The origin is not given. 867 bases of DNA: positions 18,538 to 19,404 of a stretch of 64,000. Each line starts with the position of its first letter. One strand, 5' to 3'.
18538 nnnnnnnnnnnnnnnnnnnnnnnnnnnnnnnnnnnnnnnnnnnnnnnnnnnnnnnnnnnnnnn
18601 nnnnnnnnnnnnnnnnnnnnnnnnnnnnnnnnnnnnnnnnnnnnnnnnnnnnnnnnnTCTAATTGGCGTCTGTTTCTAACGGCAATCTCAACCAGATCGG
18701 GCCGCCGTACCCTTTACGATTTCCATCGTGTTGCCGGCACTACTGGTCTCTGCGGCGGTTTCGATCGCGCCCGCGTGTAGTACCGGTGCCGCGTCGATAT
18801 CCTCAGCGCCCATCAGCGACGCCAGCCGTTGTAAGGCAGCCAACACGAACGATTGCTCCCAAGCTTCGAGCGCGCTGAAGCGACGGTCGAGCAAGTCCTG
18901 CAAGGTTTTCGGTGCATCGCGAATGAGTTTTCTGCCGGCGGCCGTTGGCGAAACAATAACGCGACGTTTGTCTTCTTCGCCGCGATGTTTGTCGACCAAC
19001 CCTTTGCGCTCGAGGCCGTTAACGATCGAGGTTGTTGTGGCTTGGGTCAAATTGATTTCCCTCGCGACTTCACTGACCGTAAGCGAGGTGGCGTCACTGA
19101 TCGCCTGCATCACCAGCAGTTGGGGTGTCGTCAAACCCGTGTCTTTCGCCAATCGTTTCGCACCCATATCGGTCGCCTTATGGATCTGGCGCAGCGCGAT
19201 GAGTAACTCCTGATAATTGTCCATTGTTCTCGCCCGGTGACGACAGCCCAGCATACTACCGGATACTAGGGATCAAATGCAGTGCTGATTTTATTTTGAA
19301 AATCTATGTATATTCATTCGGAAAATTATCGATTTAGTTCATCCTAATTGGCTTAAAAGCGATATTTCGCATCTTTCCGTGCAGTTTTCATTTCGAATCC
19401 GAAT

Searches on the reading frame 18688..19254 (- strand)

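Call 9: search_protein_families(library=pfam, proteins=[window:18688-19254:-])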
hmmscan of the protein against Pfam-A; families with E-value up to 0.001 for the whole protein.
window:18688-19254:- (188 aa): 8 families
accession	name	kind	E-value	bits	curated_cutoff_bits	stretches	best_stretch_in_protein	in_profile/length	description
PF12802.13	MarR_2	-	4.4e-13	49.6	27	1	40-98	2-61/61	MarR family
PF01047.28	MarR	-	6.7e-13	48.8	24.6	1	41-99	1-59/59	MarR family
PF22381.2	Staph_reg_Sar_Rot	-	1.8e-10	41.2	27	1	35-113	6-84/85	Transcriptional regulator SarA/Rot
PF13463.12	HTH_27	-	5.9e-08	33.3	22.2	1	41-107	1-68/68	Winged helix DNA-binding domain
PF09339.16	HTH_IclR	-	5.7e-07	29.7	22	1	47-89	7-50/52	IclR helix-turn-helix domain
PF01978.25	TrmB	-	2e-05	24.8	25.6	1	40-93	5-58/68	Sugar-specific transcriptional regulator TrmB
PF03965.22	Penicillinase_R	-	2.8e-05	24.9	22.6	1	43-116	3-77/115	Penicillinase repressor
PF13412.12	HTH_24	-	6.5e-05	22.9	21.9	1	47-87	7-47/48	Winged helix-turn-helix DNA-binding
